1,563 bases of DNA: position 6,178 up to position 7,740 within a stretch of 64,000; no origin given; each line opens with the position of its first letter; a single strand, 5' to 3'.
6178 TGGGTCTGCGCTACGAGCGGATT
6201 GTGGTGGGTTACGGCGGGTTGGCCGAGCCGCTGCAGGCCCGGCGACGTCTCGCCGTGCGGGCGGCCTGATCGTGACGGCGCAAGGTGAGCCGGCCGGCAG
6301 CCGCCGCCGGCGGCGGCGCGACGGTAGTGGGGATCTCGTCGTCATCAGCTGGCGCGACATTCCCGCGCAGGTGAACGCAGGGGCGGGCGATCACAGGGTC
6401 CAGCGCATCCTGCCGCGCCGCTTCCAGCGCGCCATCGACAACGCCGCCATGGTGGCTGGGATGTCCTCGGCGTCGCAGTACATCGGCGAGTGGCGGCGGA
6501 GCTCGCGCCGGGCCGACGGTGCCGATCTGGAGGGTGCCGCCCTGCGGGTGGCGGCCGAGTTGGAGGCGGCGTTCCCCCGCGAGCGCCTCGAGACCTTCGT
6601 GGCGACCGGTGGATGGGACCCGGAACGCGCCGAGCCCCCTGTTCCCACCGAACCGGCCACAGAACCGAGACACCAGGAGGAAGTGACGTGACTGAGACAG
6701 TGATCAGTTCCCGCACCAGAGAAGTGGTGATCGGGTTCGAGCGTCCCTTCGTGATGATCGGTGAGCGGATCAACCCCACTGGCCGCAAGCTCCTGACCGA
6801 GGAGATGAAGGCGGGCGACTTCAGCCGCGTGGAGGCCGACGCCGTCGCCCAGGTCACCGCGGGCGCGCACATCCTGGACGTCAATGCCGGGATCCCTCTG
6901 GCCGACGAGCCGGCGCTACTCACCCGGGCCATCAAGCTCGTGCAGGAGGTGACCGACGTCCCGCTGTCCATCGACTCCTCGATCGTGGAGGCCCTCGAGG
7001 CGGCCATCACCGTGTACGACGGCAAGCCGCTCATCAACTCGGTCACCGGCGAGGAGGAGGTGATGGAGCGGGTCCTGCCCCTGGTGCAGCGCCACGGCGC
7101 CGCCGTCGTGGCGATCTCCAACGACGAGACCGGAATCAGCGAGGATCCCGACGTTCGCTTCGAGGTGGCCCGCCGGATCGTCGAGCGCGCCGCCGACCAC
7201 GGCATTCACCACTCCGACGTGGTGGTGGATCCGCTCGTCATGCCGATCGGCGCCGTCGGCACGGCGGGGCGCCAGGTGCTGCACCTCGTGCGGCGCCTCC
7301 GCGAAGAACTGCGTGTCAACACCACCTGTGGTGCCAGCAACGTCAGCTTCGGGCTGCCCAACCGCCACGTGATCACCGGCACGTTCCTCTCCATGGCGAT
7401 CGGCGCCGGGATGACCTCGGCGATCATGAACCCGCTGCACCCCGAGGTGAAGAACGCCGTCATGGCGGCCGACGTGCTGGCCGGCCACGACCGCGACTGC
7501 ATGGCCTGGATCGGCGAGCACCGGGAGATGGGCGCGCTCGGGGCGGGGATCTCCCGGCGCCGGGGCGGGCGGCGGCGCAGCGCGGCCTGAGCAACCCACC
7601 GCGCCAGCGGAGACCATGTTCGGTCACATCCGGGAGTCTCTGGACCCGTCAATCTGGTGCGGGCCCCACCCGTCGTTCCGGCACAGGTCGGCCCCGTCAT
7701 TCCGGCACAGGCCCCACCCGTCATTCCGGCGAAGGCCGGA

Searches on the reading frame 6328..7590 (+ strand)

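Call 10: search_protein_families(library=pfam, proteins=[window:6328-7590:+], max_evalue=0.001)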
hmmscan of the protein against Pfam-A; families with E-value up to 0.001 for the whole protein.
window:6328-7590:+ (420 aa): 2 families
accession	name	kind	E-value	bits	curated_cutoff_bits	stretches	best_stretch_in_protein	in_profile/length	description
PF00809.28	Pterin_bind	-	3.8e-28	99.2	25.5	1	145-367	1-243/244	Pterin binding enzyme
PF03599.22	CdhD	-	4.8e-05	22.7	24.8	1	191-309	78-183/387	CO dehydrogenase/acetyl-CoA synthase delta subunit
